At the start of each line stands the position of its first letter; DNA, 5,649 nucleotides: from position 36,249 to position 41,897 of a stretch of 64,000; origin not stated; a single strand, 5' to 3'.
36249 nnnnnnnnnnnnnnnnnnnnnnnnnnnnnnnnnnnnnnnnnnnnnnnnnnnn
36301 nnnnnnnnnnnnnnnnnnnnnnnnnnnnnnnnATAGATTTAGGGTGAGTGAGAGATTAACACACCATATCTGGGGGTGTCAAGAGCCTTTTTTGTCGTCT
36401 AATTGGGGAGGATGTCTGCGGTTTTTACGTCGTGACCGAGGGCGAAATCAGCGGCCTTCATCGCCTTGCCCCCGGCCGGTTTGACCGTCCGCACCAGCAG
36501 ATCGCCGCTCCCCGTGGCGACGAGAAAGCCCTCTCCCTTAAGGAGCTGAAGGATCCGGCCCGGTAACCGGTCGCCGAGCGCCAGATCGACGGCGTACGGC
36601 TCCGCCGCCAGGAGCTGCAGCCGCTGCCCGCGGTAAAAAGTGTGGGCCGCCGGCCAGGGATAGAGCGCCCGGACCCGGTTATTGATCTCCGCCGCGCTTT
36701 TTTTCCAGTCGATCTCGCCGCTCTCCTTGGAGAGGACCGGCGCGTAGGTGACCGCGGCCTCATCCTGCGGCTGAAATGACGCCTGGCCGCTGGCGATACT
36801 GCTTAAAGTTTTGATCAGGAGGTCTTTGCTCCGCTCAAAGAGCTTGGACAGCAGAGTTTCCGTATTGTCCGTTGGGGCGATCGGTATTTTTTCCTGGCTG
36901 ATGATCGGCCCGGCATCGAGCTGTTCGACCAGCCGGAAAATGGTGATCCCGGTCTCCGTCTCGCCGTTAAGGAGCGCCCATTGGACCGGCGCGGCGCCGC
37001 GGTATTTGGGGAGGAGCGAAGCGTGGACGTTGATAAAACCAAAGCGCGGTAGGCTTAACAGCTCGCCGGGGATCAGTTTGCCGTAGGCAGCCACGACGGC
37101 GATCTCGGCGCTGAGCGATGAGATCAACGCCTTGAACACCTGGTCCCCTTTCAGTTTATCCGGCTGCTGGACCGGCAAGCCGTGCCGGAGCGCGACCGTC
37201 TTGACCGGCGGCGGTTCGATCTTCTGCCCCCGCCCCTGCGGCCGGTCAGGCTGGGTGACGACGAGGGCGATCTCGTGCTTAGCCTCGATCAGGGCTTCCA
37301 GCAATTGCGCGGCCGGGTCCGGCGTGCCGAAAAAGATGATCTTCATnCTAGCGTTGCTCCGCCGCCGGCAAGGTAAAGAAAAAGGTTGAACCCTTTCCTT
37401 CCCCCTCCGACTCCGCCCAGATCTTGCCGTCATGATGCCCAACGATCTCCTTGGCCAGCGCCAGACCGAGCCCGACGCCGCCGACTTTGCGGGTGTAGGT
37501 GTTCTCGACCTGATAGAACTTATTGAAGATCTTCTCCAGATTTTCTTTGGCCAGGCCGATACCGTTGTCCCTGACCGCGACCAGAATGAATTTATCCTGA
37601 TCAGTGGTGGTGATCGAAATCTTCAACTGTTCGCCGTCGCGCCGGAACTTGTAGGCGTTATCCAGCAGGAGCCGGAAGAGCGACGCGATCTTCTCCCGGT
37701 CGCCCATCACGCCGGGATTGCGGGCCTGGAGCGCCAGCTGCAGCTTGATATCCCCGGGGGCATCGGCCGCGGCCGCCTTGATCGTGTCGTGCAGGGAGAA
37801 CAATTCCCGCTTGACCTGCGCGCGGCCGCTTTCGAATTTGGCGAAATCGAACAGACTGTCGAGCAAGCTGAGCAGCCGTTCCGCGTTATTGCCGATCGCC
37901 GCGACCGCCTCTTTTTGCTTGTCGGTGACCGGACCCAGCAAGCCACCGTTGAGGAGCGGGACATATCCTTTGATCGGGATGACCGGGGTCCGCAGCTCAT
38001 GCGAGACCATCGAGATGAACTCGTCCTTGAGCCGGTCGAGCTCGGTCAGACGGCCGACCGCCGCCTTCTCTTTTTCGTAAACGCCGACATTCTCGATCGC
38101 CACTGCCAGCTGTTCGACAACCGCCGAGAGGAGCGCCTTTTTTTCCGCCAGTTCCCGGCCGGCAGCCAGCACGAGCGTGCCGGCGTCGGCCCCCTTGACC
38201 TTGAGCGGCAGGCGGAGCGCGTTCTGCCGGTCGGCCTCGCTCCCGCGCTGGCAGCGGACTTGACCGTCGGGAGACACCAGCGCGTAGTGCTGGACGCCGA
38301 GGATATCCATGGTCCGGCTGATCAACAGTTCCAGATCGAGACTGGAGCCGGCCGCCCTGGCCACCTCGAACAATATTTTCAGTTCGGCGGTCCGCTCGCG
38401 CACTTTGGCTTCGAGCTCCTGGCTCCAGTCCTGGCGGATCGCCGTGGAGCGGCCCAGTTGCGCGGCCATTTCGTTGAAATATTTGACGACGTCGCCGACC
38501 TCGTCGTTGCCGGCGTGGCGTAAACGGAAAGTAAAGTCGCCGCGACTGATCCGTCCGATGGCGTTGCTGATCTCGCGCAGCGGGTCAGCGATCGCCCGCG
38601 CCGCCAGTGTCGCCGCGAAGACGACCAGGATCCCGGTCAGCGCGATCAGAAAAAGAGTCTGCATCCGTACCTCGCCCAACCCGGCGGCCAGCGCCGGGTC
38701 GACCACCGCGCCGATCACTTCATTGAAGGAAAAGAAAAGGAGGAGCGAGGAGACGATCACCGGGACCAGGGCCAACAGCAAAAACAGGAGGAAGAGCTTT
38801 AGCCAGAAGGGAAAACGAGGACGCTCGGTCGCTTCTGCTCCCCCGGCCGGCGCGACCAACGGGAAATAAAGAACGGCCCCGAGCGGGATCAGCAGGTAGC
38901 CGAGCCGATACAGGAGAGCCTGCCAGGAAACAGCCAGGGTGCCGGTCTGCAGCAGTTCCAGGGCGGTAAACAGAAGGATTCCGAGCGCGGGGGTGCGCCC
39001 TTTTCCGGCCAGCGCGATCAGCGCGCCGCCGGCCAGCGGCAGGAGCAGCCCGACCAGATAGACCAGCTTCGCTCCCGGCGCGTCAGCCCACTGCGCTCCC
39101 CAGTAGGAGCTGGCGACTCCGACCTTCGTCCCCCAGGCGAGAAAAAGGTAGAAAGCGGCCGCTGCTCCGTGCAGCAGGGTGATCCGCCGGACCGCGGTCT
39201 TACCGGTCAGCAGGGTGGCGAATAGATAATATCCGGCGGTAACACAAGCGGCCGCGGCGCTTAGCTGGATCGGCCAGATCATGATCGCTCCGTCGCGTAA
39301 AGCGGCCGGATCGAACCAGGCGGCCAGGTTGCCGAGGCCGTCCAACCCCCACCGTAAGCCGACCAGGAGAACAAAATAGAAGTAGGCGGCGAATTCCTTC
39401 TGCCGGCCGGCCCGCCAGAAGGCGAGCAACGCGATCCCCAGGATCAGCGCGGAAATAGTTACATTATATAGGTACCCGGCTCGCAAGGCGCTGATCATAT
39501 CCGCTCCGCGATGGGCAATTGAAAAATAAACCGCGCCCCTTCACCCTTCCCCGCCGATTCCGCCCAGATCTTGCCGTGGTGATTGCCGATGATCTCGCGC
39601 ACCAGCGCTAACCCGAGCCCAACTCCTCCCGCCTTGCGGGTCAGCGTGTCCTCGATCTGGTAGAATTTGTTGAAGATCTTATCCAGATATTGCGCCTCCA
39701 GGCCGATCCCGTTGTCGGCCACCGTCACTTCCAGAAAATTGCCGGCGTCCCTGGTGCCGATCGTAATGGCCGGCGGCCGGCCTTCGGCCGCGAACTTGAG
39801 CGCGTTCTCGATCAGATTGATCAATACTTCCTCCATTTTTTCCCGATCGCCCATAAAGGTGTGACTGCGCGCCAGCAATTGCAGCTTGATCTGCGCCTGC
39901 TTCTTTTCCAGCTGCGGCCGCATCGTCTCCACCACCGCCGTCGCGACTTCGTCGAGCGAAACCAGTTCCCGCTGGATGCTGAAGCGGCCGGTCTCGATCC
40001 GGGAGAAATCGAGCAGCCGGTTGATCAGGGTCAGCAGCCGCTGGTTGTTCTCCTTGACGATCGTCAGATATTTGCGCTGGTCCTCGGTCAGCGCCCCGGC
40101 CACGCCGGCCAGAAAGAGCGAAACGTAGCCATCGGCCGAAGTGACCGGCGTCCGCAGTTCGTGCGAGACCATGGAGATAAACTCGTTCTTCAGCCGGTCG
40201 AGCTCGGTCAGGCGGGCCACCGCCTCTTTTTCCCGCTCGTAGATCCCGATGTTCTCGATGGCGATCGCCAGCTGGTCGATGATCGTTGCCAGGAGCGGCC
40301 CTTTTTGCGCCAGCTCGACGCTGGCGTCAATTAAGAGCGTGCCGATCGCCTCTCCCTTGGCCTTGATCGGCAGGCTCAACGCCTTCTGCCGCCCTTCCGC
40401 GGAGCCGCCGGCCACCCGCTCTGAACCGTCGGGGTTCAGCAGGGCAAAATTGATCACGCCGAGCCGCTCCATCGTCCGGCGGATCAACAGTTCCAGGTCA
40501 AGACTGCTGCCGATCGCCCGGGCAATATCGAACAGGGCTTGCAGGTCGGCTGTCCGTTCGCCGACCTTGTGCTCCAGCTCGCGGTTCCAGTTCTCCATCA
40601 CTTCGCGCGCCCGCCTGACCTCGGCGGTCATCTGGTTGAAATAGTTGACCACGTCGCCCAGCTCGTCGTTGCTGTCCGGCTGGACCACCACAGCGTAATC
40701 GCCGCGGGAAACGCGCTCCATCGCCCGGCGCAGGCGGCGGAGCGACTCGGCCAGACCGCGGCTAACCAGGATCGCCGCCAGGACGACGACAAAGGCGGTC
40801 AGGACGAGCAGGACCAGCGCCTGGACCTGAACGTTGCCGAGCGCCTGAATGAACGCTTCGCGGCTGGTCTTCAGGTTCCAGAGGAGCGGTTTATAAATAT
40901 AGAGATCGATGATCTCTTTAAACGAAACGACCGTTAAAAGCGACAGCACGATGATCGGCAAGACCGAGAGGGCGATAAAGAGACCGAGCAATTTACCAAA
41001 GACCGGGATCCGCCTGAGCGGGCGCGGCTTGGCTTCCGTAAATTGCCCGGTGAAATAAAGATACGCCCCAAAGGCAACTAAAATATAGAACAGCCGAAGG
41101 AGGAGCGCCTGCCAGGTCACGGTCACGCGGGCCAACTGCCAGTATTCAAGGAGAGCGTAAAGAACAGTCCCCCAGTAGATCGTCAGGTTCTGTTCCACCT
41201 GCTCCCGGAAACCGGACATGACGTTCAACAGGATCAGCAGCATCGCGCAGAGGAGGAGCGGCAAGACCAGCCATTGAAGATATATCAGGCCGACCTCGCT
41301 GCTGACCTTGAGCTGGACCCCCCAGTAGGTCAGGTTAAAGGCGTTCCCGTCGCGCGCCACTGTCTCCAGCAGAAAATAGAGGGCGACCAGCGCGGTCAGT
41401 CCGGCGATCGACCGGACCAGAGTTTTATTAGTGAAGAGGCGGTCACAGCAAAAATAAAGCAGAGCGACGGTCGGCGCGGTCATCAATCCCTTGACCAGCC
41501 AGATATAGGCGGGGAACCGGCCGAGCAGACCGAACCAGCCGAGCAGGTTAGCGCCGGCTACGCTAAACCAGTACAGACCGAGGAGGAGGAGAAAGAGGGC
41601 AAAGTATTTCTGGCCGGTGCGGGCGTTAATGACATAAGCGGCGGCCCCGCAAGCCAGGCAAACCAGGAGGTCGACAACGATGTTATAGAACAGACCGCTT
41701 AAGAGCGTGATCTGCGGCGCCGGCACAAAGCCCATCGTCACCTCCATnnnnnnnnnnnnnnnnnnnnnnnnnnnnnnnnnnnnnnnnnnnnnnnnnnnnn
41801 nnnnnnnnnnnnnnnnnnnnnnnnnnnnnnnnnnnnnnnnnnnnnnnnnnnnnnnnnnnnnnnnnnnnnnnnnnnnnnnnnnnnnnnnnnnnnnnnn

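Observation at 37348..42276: Signalling module inserted into the conserved priA-def-fmt operon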

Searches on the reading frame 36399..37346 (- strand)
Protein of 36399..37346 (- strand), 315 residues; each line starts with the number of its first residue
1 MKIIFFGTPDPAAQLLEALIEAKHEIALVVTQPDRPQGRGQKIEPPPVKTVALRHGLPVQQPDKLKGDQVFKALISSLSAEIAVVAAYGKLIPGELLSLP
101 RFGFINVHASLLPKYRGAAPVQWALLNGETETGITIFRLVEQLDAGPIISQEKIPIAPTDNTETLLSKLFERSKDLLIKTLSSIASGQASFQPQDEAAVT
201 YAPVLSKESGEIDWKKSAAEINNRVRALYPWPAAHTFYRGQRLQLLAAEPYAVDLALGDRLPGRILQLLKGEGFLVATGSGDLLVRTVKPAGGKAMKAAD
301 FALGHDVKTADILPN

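Call 3: search_protein_families(library=pfam, proteins=[window:36399-37346:-], max_evalue=0.01)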
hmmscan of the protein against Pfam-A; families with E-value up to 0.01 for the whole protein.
window:36399-37346:- (315 aa): 2 families
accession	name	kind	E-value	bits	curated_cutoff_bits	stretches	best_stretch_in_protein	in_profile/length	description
PF00551.24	Formyl_trans_N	-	2.5e-44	151.6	26.1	1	1-180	1-180/181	Formyl transferase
PF02911.23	Formyl_trans_C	-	2.3e-26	92.3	21.1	1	205-305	2-99/100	Formyl transferase, C-terminal domain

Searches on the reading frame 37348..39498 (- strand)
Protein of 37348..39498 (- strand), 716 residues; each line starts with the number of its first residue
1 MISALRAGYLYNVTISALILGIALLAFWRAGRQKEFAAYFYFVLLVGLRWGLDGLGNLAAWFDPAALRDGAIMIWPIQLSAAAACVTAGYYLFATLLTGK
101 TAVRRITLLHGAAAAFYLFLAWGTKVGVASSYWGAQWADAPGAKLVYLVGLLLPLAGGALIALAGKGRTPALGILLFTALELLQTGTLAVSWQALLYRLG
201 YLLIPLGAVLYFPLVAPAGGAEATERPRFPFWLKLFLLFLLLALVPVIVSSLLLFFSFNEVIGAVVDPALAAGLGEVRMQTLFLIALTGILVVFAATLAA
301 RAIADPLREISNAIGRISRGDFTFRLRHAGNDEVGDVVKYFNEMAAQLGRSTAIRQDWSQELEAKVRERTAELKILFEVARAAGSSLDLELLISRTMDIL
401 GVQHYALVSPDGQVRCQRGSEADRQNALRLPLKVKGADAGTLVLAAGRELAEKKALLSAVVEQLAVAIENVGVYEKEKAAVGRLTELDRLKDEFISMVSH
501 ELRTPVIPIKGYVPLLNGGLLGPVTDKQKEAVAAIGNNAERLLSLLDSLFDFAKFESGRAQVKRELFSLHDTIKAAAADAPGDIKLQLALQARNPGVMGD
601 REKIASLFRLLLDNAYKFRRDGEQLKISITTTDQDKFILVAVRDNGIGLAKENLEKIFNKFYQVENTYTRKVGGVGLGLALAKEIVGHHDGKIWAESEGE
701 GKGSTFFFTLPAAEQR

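Call 3: search_protein_families(library=pfam, proteins=[window:37348-39498:-], max_evalue=0.01)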
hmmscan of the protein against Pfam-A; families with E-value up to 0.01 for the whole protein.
window:37348-39498:- (716 aa): 4 families
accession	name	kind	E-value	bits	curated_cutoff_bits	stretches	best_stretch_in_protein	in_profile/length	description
PF02518.31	HATPase_c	-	1.3e-25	90.4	26.4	1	599-713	1-110/111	Histidine kinase-, DNA gyrase B-, and HSP90-like ATPase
PF00512.31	HisKA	-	5.8e-14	52.3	26.9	1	491-558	2-66/66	His Kinase A (phospho-acceptor) domain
PF00672.30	HAMP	-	4.2e-13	49.8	25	1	299-348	2-51/53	HAMP domain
PF13589.12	HATPase_c_3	-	0.0045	17.5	25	1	612-688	11-86/137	Histidine kinase-, DNA gyrase B-, and HSP90-like ATPase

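Call 37: search_protein_families(library=ncbifam, proteins=[window:37348-39498:-], max_evalue=0.01)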
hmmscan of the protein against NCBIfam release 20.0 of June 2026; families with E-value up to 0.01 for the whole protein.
window:37348-39498:- (716 aa): 88 families (the best 25 are shown)
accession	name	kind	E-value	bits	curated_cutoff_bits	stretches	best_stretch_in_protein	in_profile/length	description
NF033092.0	HK_WalK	equivalog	4.9e-58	197.1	725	2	487-711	368-593/594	cell wall metabolism sensor histidine kinase WalK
NF046044.1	PnpS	equivalog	1e-47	163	400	1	481-711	160-390/390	two-component system histidine kinase PnpS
TIGR02966.1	phoR_proteo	equivalog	3.5e-45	154.5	334.2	1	481-709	104-332/333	phosphate regulon sensor histidine kinase PhoR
NF040691.1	MtrAB_MtrB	equivalog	1.2e-44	153.2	450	2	479-713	259-493/507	MtrAB system histidine kinase MtrB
TIGR02956.1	TMAO_torS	equivalog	1.5e-41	142.4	676.5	1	474-713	448-683/967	TMAO reductase system sensor histidine kinase/response regulator TorS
NF045911.1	TCSHisKinNblS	equivalog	1.1e-39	136.3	1000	1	286-711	188-619/621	two-component system sensor histidine kinase NblS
NF012163.2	BaeS_SmeS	equivalog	1.6e-39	136.1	500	2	485-697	234-444/457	sensor histidine kinase efflux regulator BaeS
NF047874.1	MASE3_PAS_HK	subfamily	1.9e-39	136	560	1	475-713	382-626/655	MASE3 domain-containing sensor histidine kinase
NF007837.0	PRK10549.1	equivalog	3.5e-39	134.8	603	2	488-701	237-448/466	envelope stress sensor histidine kinase BaeS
NF008318.0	PRK11107.1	equivalog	9.6e-38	129.8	890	1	483-711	285-517/920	two-component sensor histidine kinase BarA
NF041947.1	LuxQ_Vibrio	equivalog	2.6e-37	128.2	1200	1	485-713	466-697/843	quorum-sensing autoinducer 2 sensor kinase/phosphatase LuxQ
NF033093.1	HK_VicK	exception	3.4e-36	124.8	680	1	488-712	206-435/448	cell wall metabolism sensor histidine kinase VicK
NF008468.0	PRK11360.1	equivalog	1.6e-33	116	646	1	277-715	194-611/616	two-component system sensor histidine kinase AtoS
NF041880.1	EPS_EpsF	equivalog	2e-33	115.6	900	1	475-711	258-492/492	response regulator EpsF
NF011874.0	PRK15347.1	equivalog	6.5e-33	113.8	852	2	488-714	395-616/921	two component system sensor kinase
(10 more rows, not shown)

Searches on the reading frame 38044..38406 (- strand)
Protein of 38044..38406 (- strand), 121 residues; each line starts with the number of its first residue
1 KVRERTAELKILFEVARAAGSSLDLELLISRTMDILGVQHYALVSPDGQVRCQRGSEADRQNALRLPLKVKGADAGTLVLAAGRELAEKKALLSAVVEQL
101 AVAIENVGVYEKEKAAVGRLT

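Call 39: search_protein_families(library=pfam, proteins=[window:38044-38406:-], max_evalue=1)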
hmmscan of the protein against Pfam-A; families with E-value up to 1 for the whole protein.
window:38044-38406:- (121 aa): 0 families

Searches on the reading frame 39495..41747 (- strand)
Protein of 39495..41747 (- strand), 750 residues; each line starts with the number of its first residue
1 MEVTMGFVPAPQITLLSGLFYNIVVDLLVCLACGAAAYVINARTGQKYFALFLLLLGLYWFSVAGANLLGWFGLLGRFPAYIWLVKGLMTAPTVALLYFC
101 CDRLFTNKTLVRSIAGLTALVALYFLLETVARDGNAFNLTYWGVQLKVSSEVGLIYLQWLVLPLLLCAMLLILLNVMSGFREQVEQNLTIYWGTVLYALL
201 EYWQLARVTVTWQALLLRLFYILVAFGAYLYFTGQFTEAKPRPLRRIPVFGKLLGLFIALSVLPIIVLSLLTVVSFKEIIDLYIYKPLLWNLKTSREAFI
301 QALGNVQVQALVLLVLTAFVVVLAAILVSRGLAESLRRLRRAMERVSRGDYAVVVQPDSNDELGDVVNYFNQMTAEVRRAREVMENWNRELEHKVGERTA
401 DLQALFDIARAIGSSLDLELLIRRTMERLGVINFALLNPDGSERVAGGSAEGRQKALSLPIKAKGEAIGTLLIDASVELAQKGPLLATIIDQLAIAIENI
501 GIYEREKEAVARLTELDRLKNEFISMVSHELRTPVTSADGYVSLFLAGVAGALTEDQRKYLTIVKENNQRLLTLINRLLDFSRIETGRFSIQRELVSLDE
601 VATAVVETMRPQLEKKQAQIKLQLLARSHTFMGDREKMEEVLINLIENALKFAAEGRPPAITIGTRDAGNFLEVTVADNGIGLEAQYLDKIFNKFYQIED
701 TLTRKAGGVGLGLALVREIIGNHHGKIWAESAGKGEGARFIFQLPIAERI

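Call 3: search_protein_families(library=pfam, proteins=[window:39495-41747:-], max_evalue=0.01)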
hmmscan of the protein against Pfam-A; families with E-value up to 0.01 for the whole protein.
window:39495-41747:- (750 aa): 3 families
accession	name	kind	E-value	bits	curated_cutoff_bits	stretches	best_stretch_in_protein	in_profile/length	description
PF02518.31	HATPase_c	-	4.5e-25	88.7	26.4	1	633-747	1-110/111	Histidine kinase-, DNA gyrase B-, and HSP90-like ATPase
PF00512.31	HisKA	-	1.3e-19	70.5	26.9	1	520-587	2-66/66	His Kinase A (phospho-acceptor) domain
PF00672.30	HAMP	-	2.4e-11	44.2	25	1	328-378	2-52/53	HAMP domain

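Call 37: search_protein_families(library=ncbifam, proteins=[window:39495-41747:-], max_evalue=0.01)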
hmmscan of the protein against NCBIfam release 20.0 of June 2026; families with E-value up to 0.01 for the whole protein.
window:39495-41747:- (750 aa): 86 families (the best 25 are shown)
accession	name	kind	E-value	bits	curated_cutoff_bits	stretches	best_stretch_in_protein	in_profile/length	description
NF033092.0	HK_WalK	equivalog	7.4e-65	219.6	725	2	515-746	367-594/594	cell wall metabolism sensor histidine kinase WalK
NF046044.1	PnpS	equivalog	3.6e-60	204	400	1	510-745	160-390/390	two-component system histidine kinase PnpS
TIGR02966.1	phoR_proteo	equivalog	9.1e-51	172.8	334.2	1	510-743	104-332/333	phosphate regulon sensor histidine kinase PhoR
NF047874.1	MASE3_PAS_HK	subfamily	2.3e-48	165.5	560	1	504-747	382-626/655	MASE3 domain-containing sensor histidine kinase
TIGR02956.1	TMAO_torS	equivalog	5e-48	163.9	676.5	2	515-747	459-683/967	TMAO reductase system sensor histidine kinase/response regulator TorS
NF040691.1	MtrAB_MtrB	equivalog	3.2e-46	158.4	450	2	508-746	259-492/507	MtrAB system histidine kinase MtrB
NF012163.2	BaeS_SmeS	equivalog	4.8e-46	157.6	500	2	513-735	233-448/457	sensor histidine kinase efflux regulator BaeS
NF041947.1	LuxQ_Vibrio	equivalog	9.3e-45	152.8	1200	1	514-748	466-698/843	quorum-sensing autoinducer 2 sensor kinase/phosphatase LuxQ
NF038297.2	hybrid_HK_HrmK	equivalog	1.8e-42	145.8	725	1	512-748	227-459/607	hybrid histidine kinase/response regulator HrmK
NF033091.0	HK_VanS_ACDEFG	equivalog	1.7e-41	142.2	400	1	496-733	52-283/293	vancomycin resistance histidine kinase VanS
NF033093.1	HK_VicK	exception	1.1e-40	139.7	680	2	517-746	206-435/448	cell wall metabolism sensor histidine kinase VicK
NF041210.1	his_kin_PieS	equivalog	3.2e-40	138.5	850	2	511-747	241-471/474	two component system sensor histidine kinase PieS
NF041880.1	EPS_EpsF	equivalog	8.8e-40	136.6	900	1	507-745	261-492/492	response regulator EpsF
NF011874.0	PRK15347.1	equivalog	1.1e-39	136.3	852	2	516-748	394-616/921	two component system sensor kinase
NF007793.0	PRK10490.1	equivalog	1.5e-39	135.8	1123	1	460-747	601-883/895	two-component system sensor histidine kinase KdpD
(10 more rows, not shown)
